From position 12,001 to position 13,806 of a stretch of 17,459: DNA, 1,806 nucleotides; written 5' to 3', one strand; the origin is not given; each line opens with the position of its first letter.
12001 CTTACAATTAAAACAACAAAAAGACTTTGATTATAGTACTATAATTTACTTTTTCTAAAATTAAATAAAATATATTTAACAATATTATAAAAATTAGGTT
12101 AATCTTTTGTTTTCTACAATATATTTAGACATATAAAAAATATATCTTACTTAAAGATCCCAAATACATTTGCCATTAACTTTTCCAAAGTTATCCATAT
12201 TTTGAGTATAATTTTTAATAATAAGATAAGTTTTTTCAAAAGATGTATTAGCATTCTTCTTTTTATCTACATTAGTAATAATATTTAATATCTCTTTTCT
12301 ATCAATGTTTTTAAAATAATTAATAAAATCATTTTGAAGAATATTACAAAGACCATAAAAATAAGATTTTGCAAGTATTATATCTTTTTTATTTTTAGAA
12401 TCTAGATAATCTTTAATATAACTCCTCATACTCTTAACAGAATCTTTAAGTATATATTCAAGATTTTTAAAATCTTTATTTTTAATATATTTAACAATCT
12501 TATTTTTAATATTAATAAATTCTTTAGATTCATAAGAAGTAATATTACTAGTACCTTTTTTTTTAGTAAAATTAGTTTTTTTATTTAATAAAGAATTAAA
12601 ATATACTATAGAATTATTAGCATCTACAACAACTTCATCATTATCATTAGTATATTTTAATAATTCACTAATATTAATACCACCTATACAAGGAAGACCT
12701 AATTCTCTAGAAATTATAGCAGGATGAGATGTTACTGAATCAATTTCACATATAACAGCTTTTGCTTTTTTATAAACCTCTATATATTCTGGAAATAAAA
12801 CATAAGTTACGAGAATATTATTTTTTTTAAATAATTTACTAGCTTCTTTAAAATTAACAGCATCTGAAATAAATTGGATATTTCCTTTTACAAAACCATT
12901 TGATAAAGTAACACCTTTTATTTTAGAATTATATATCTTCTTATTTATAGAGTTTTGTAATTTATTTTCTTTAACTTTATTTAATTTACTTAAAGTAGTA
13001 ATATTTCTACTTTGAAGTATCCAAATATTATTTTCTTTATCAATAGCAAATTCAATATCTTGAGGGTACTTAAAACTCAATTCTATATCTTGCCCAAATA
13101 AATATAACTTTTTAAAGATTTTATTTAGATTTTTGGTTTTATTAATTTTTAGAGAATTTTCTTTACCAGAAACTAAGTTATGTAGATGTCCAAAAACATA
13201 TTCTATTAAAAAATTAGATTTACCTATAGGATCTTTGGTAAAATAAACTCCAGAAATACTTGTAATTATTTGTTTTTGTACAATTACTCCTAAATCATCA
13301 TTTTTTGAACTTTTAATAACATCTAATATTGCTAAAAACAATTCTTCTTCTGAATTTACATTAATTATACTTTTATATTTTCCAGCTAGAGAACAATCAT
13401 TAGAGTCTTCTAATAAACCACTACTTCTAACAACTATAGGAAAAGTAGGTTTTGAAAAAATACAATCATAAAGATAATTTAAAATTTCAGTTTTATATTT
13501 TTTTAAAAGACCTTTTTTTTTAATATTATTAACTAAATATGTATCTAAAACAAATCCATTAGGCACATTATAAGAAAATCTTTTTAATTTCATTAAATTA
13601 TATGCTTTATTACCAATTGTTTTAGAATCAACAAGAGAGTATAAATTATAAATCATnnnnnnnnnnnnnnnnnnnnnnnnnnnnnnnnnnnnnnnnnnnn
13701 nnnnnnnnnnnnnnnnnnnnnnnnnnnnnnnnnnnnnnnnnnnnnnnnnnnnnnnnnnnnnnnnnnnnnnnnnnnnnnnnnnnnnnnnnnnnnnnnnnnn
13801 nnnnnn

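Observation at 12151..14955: Candidate RiPP operon pairing a radical SAM/SPASM maturase with a PEP-utilising-type phosphotransferase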

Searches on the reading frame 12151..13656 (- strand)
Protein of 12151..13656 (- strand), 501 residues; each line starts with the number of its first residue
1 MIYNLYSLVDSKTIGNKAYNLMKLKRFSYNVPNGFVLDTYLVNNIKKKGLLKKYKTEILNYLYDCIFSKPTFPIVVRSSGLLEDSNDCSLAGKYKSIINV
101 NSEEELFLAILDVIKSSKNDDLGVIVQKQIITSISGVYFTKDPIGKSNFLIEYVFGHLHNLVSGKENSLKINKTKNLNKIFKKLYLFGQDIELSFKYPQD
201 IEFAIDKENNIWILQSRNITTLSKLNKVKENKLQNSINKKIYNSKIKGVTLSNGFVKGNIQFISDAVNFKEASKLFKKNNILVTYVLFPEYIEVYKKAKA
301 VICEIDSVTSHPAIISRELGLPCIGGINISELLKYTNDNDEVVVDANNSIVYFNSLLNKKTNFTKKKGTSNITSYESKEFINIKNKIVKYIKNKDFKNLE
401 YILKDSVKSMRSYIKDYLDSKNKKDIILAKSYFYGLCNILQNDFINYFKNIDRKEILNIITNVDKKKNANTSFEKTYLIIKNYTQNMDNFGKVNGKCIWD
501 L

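Call 5: search_protein_families(library=pfam, proteins=[window:12151-13656:-], max_evalue=0.01)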
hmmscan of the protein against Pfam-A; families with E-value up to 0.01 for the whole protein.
window:12151-13656:- (501 aa): 2 families
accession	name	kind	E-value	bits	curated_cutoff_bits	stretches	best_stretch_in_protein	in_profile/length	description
PF01326.24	PPDK_N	-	1.4e-27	97.3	27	2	70-182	99-231/328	Pyruvate phosphate dikinase, AMP/ATP-binding domain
PF00391.29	PEP-utilizers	-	1.7e-15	56.8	23.1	1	276-348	1-71/72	PEP-utilising enzyme, mobile domain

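Call 6: search_protein_families(library=ncbifam, proteins=[window:12151-13656:-], max_evalue=0.01)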
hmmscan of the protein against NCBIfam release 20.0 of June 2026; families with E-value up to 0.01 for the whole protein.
window:12151-13656:- (501 aa): 26 families (the best 25 are shown)
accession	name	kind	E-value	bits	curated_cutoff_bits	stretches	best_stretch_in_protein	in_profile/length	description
NF005057.0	PRK06464.1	equivalog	6e-36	123.8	598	2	182-366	297-475/798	phosphoenolpyruvate synthase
TIGR01418.1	PEP_synth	equivalog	7.4e-35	120.5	739.75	2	182-385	291-486/784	pyruvate, water dikinase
NF004881.0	PRK06241.2-2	equivalog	2.7e-29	102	883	3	228-351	771-887/898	phosphoenolpyruvate synthase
NF004882.0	PRK06241.2-3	equivalog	2.4e-25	88.8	850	2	230-329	701-796/827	phosphoenolpyruvate synthase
NF004880.0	PRK06241.2-1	equivalog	3.5e-25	88.1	972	2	72-226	105-287/837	phosphoenolpyruvate synthase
NF052631.1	prodigiosin_PigC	equivalog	1.2e-24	86.3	1300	3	232-353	765-881/883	prodigiosin ligase PigC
NF004877.0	PRK06241.1-2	subfamily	7.8e-24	84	866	3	182-233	276-326/869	phosphoenolpyruvate synthase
NF004508.0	PRK05849.1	equivalog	1.5e-23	82.7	501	1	51-239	41-237/789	hypothetical protein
NF004878.0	PRK06241.1-3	subfamily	1.2e-22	79.9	945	3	244-351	786-886/891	phosphoenolpyruvate synthase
NF052632.1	undecylprod_RedH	equivalog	2.6e-21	75.3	1350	2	73-168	94-204/880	undecylprodigiosin ligase RedH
NF041857.1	RIF_Ptrans_rph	equivalog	3.1e-20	72.1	999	3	241-346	758-856/864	rifamycin-inactivating phosphotransferase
NF004879.0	PRK06241.1-4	equivalog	4.7e-19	68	976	2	241-333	762-850/868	phosphoenolpyruvate synthase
NF004883.0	PRK06241.2-4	equivalog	5.8e-19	67.7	1063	2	244-350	810-909/928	phosphoenolpyruvate synthase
TIGR01828.1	pyru_phos_dikin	equivalog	1.5e-18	66.2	843.45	1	132-330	248-469/865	pyruvate, phosphate dikinase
NF004531.0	PRK05878.1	equivalog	5.1e-18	65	456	2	244-359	352-462/534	pyruvate, phosphate dikinase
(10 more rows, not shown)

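Call 7: search_protein_families(library=padloc, proteins=[window:12151-13656:-], max_evalue=0.01)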
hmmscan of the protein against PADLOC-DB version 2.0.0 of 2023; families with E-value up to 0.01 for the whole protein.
window:12151-13656:- (501 aa): 0 families

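Call 8: find_encoding_contigs(protein=window:12151-13656:-, flank=10000, max_places=6)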
Protein window:12151-13656:- (501 aa): 5 contigs read that carry it; 5 places shown.
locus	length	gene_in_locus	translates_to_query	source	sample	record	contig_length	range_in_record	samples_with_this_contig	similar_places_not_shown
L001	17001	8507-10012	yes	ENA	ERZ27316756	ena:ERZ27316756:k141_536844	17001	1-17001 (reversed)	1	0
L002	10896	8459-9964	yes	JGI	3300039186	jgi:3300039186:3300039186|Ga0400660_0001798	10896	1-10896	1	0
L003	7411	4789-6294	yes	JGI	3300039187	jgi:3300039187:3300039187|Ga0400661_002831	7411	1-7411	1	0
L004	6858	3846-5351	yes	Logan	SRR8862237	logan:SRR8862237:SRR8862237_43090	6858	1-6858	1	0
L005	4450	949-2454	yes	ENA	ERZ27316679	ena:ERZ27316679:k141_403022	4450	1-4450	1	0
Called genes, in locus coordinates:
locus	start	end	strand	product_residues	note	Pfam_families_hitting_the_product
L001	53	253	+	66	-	-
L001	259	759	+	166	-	PF01850:PIN (weak)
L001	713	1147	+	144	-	-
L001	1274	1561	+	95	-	-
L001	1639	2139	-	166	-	PF01850:PIN, PF13470:PIN_3 (faint)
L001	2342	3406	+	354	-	-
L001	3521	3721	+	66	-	-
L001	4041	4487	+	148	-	-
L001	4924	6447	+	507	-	PF04326:SLFN_AlbA_2, PF13749:HATPase_c_4, PF21247:Fic-like_C (weak)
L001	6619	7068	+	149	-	PF00293:NUDIX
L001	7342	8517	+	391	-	PF04055:Radical_SAM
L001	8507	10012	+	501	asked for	PF01326:PPDK_N, PF00391:PEP-utilizers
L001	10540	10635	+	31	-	-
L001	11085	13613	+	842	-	PF11369:DUF3160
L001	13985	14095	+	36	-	-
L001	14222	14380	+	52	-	-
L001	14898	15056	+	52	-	-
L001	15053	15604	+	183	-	-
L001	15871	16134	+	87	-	-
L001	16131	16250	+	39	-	-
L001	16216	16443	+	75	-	-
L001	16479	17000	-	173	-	?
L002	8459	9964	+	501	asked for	PF01326:PPDK_N, PF00391:PEP-utilizers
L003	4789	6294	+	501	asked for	PF01326:PPDK_N, PF00391:PEP-utilizers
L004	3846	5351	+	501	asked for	PF01326:PPDK_N, PF00391:PEP-utilizers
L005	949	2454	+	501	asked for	PF01326:PPDK_N, PF00391:PEP-utilizers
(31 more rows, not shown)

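Call 9: find_homologous_proteins(query=window:12151-13656:-)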
Query window:12151-13656:- (501 aa): 1201 proteins with E <= 0.001 among 8000 candidates; the best 120 are listed.
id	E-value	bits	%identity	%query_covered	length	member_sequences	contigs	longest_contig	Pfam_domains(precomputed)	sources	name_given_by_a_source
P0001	0.0e+0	1068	100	100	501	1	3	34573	PF00391.30,PF01326.25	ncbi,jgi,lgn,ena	jgi:phosphoenolpyruvate synthase/pyruvate phosphate dikinase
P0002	3.6e-220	750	70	100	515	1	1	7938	PF00391.30,PF01326.25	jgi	jgi:phosphoenolpyruvate synthase/pyruvate phosphate dikinase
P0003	1.7e-137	477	51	100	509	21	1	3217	PF00391.30,PF01326.25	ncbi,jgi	ncbi:MAG: PEP/pyruvate-binding domain-containing protein [archaeon]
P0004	6.8e-132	459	50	100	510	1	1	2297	PF00391.30,PF01326.25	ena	-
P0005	2.3e-131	457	49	100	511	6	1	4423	PF00391.30,PF01326.25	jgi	jgi:phosphoenolpyruvate synthase/pyruvate phosphate dikinase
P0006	3.2e-130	453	51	100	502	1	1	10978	PF00391.30,PF01326.25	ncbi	-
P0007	3.0e-126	440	49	100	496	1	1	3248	PF00391.30,PF01326.25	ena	-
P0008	6.7e-125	436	49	100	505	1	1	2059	PF00391.30,PF01326.25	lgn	-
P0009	9.4e-123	429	45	100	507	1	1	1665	PF00391.30,PF01326.25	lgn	-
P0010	4.8e-122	426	49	100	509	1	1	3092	PF00391.30,PF01326.25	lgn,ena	-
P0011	5.9e-120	419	48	100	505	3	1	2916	PF00391.30,PF01326.25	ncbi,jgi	jgi:pyruvate,water dikinase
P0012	1.1e-113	399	46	100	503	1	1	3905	PF00391.30,PF01326.25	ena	-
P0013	1.1e-110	389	43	100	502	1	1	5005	PF00391.30,PF01326.25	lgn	-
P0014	5.4e-107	377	43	100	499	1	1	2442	PF00391.30,PF01326.25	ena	-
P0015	4.3e-102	361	43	100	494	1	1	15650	PF00391.30,PF01326.25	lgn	-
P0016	2.2e-96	342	41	100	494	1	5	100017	PF00391.30,PF01326.25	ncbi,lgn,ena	-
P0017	3.6e-91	325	42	96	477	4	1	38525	PF00391.30,PF01326.25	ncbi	ncbi:MAG: PEP/pyruvate-binding domain-containing protein [archaeon]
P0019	1.7e-56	210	37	78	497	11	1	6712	PF00391.30,PF01326.25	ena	-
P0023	9.3e-27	112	27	73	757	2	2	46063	PF00391.30,PF02896.25,PF01326.25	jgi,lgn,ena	-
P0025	1.0e-25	109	31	57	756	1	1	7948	PF00391.30,PF02896.25,PF01326.25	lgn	-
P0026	1.1e-25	109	29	80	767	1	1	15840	PF00391.30,PF02896.25,PF01326.25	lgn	-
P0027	1.6e-25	108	27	71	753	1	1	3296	PF00391.30,PF02896.25,PF01326.25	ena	-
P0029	1.8e-25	108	28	75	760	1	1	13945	PF00391.30,PF02896.25,PF01326.25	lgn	-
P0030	2.3e-25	108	28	70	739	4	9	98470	PF00391.30,PF02896.25,PF01326.25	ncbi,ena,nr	ncbi:MAG TPA: phosphoenolpyruvate synthase [Patescibacteria group bacterium]|nr:phosphoenolpyruvate 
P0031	4.0e-25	107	27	68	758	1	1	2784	PF00391.30,PF02896.25,PF01326.25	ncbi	-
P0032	4.9e-25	107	27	68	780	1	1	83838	PF00391.30,PF02896.25,PF01326.25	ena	-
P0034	7.7e-25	106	28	71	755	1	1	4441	PF00391.30,PF02896.25,PF01326.25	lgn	-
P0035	8.0e-25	106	27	70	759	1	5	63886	PF00391.30,PF02896.25,PF01326.25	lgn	-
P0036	8.3e-25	106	27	69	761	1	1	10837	PF00391.30,PF02350.26,PF02896.25,PF01326.25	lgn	-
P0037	1.2e-24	105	27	75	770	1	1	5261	PF00391.30,PF02896.25,PF01326.25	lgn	-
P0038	1.2e-24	105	29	61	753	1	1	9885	PF00391.30,PF02896.25,PF01326.25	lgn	-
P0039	1.4e-24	105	29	63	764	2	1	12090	PF00391.30,PF02896.25,PF01326.25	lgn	-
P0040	2.0e-24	104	25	70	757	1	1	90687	PF00391.30,PF02896.25,PF01326.25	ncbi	-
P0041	2.2e-24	104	27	69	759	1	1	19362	PF00391.30,PF02896.25,PF01326.25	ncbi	-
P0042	2.9e-24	104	27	69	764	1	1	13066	PF00391.30,PF02896.25,PF01326.25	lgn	-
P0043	2.9e-24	104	29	62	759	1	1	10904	PF00391.30,PF02896.25,PF01326.25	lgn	-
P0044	3.0e-24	104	25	68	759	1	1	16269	PF00391.30,PF02896.25,PF01326.25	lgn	-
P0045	3.1e-24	104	28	71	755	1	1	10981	PF00391.30,PF02896.25,PF01326.25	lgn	-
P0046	3.2e-24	104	26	73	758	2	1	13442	PF00391.30,PF02896.25,PF01326.25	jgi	jgi:pyruvate,water dikinase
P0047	3.8e-24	104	26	76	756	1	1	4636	PF00391.30,PF02896.25,PF01326.25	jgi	jgi:pyruvate,water dikinase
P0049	5.3e-24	103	26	69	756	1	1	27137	PF00391.30,PF02896.25,PF01326.25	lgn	-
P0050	6.8e-24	103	25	80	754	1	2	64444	PF00391.30,PF02896.25,PF01326.25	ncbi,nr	ncbi:MAG TPA: phosphoenolpyruvate synthase [Candidatus Saccharimonadales bacterium]|nr:phosphoenolpy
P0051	7.5e-24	103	26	75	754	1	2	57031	PF00391.30,PF02896.25,PF01326.25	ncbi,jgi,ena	ncbi:MAG: phosphoenolpyruvate synthase [Candidatus Shapirobacteria bacterium]|jgi:pyruvate,water dik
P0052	9.1e-24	102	26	75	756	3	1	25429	PF00391.30,PF02896.25,PF01326.25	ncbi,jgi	jgi:pyruvate,water dikinase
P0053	1.1e-23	102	27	70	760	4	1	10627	PF00391.30,PF02896.25,PF01326.25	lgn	-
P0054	1.1e-23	102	27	70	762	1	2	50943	PF00391.30,PF02896.25,PF01326.25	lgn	-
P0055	1.2e-23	102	28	74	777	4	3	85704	PF00391.30,PF02896.25,PF01326.25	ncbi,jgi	-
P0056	1.2e-23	102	29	70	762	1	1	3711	PF00391.30,PF02896.25,PF01326.25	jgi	jgi:pyruvate,water dikinase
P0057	1.2e-23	102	28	76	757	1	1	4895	PF00391.30,PF02896.25,PF01326.25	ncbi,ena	-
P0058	1.6e-23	101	30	57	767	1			PF00391.30,PF02896.25,PF01326.25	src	-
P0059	1.9e-23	101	26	75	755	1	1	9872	PF00391.30,PF02896.25,PF01326.25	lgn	-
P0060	2.0e-23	101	26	71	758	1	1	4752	PF00391.30,PF02896.25,PF01326.25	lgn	-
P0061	2.5e-23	101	26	78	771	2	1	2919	PF00391.30,PF02896.25,PF01326.25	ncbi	ncbi:MAG: phosphoenolpyruvate synthase, partial [archaeon]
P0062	3.3e-23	101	27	72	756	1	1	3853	PF00391.30,PF02896.25,PF01326.25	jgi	jgi:pyruvate,water dikinase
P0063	3.5e-23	100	28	58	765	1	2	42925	PF00391.30,PF02896.25,PF01326.25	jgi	-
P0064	3.5e-23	100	27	69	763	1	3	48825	PF00391.30,PF02896.25,PF01326.25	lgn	-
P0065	3.6e-23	100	29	57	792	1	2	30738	PF00391.30,PF02896.25,PF01326.25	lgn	-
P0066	3.6e-23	100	28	71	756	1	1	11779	PF00391.30,PF02896.25,PF01326.25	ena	-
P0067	4.0e-23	100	26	72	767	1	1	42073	PF00391.30,PF02896.25,PF01326.25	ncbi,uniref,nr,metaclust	ncbi:phosphoenolpyruvate synthase [Candidatus Woesebacteria bacterium RBG_16_34_12]|uniref:Phosphoen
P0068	4.1e-23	100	29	63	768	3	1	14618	PF00391.30,PF02896.25,PF01326.25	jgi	-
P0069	4.3e-23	100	29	57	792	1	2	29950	PF00391.30,PF02896.25,PF01326.25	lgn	-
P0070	4.5e-23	100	25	81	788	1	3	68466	PF00391.30,PF02896.25,PF01326.25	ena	-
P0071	4.5e-23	100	27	71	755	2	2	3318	PF00391.30,PF02896.25,PF01326.25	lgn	-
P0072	4.5e-23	100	26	70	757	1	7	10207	PF00391.30,PF02896.25,PF01326.25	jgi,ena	-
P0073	5.0e-23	100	28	68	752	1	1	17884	PF00391.30,PF02896.25,PF01326.25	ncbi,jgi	ncbi:MAG: hypothetical protein RLZZ455_745 [Candidatus Parcubacteria bacterium]|jgi:pyruvate,water d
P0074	5.3e-23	100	29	64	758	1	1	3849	PF00391.30,PF02896.25,PF01326.25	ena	-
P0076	6.8e-23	99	32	51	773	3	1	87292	PF00391.30,PF02896.25,PF01326.25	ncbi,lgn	-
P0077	6.9e-23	99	27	71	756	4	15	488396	PF00391.30,PF02896.25,PF01326.25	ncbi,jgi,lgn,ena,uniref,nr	ncbi:phosphoenolpyruvate synthase [Candidatus Woesebacteria bacterium RIFCSPHIGHO2_01_FULL_39_32]|un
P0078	7.6e-23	99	28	69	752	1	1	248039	PF00391.30,PF02896.25,PF03328.21,PF01326.25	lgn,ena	-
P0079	8.9e-23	99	26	80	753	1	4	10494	PF00391.30,PF02896.25,PF01326.25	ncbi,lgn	-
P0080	9.1e-23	99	26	73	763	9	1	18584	PF00391.30,PF02896.25,PF01326.25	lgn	-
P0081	9.4e-23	99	27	71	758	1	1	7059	PF00391.30,PF02896.25,PF01326.25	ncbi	-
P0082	1.1e-22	99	28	70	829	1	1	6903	PF00391.30,PF02896.25,PF01326.25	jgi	jgi:pyruvate, water dikinase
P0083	1.1e-22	99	28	75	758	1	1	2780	PF00391.30,PF02896.25,PF01326.25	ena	-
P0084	1.1e-22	99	28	70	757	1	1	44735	PF00391.30,PF02896.25,PF01326.25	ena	-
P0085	1.2e-22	99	27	70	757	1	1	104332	PF00391.30,PF02896.25,PF01326.25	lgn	-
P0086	1.3e-22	99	29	57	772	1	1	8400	PF00391.30,PF02896.25,PF01326.25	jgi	jgi:pyruvate,water dikinase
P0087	1.4e-22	98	28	63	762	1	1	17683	PF00391.30,PF02896.25,PF01326.25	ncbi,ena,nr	ncbi:phosphoenolpyruvate synthase [Patescibacteria group bacterium]|nr:phosphoenolpyruvate synthase 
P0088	1.6e-22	98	28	68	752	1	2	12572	PF00391.30,PF02896.25,PF01326.25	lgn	-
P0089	1.6e-22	98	27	74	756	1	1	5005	PF00391.30,PF02896.25,PF01326.25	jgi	-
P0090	1.7e-22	98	27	74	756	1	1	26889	PF00391.30,PF02896.25,PF01326.25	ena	-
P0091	1.7e-22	98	27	75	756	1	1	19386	PF00391.30,PF02896.25,PF01326.25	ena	-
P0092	1.7e-22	98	26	69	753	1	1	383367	PF00391.30,PF02896.25,PF01326.25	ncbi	-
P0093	1.8e-22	98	28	70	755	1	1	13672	PF00391.30,PF02896.25,PF01326.25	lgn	-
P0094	1.8e-22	98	24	89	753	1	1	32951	PF00391.30,PF02896.25,PF01326.25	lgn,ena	-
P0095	1.9e-22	98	27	62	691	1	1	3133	PF00391.30,PF02896.25,PF01326.25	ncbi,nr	ncbi:MAG: phosphoenolpyruvate synthase, partial [Candidatus Shapirobacteria bacterium]|nr:phosphoeno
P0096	2.1e-22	98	26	71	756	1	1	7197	PF00391.30,PF02896.25,PF01326.25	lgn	-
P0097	2.2e-22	98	25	68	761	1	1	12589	PF00391.30,PF02896.25,PF01326.25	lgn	-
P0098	2.8e-22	97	26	77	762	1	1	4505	PF00391.30,PF02896.25,PF01326.25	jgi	jgi:pyruvate, water dikinase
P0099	2.9e-22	97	27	65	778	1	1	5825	PF00391.30,PF02896.25,PF01326.25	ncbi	-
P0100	2.9e-22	97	25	68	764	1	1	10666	PF00391.30,PF02896.25,PF01326.25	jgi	-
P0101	3.1e-22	97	27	62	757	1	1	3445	PF00391.30,PF02896.25,PF01326.25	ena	-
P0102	3.2e-22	97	25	69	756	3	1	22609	PF00391.30,PF02896.25,PF01326.25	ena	-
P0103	3.4e-22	97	29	68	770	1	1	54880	PF00391.30,PF02896.25,PF01326.25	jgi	jgi:pyruvate,water dikinase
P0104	3.5e-22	97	24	94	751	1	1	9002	PF00391.30,PF02896.25,PF01326.25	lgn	-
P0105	3.6e-22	97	30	55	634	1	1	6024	PF00391.30,PF02896.25,PF01326.25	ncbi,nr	ncbi:phosphoenolpyruvate synthase, partial [Candidatus Woesearchaeota archaeon]|nr:phosphoenolpyruva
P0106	3.8e-22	97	27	62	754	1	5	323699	PF00391.30,PF02896.25,PF01326.25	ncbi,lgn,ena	-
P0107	4.0e-22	97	28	60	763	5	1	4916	PF00391.30,PF02896.25,PF01326.25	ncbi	-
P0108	4.1e-22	97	29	70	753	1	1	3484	PF00391.30,PF02896.25,PF01326.25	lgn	-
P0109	4.5e-22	97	28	59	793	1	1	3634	PF00391.30,PF02896.25,PF01326.25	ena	-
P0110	4.6e-22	97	25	70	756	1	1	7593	PF00391.30,PF02896.25,PF01326.25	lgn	-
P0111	4.7e-22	97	30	70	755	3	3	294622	PF00391.30,PF02896.25,PF01326.25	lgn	-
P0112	4.7e-22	97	29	71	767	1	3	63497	PF00391.30,PF02896.25,PF01326.25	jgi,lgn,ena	-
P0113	5.1e-22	97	27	69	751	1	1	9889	PF00391.30,PF02896.25,PF01326.25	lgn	-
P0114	5.3e-22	97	26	75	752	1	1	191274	PF00391.30,PF02896.25,PF01326.25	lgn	-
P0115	5.3e-22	97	26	75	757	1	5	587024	PF00391.30,PF02896.25,PF01326.25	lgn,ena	-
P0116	5.3e-22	97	28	71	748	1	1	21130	PF00391.30,PF02896.25,PF01326.25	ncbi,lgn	-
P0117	5.3e-22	97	24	75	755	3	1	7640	PF00391.30,PF02896.25,PF01326.25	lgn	-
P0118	5.5e-22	96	29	69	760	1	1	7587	PF00391.30,PF02896.25,PF01326.25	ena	-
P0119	5.6e-22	96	30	57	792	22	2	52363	PF00391.30,PF02896.25,PF01326.25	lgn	-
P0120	5.7e-22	96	29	56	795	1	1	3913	PF00391.30,PF02896.25,PF01326.25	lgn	-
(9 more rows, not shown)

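Call 11: find_encoding_contigs(protein=P0002, flank=6000, max_places=2)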
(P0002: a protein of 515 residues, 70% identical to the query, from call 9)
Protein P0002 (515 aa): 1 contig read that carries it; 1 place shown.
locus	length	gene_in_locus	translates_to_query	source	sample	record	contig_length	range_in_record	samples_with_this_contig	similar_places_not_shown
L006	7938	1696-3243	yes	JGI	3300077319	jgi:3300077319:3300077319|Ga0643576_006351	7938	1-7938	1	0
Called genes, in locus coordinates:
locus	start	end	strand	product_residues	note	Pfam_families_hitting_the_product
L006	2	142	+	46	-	?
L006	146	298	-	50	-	-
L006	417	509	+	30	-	-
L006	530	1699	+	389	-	PF04055:Radical_SAM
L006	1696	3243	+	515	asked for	PF01326:PPDK_N, PF00391:PEP-utilizers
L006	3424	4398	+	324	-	-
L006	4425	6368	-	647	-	PF00270:DEAD (faint), PF04851:ResIII, PF17757:UvrB_inter, PF27431:UvrB_3rd, PF00271:Helicase_C, PF12344:UvrB, PF02151:UVR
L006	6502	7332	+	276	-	PF00535:Glycos_transf_2, PF10111:Glyco_tranf_2_2, PF13641:Glyco_tranf_2_3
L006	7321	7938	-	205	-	?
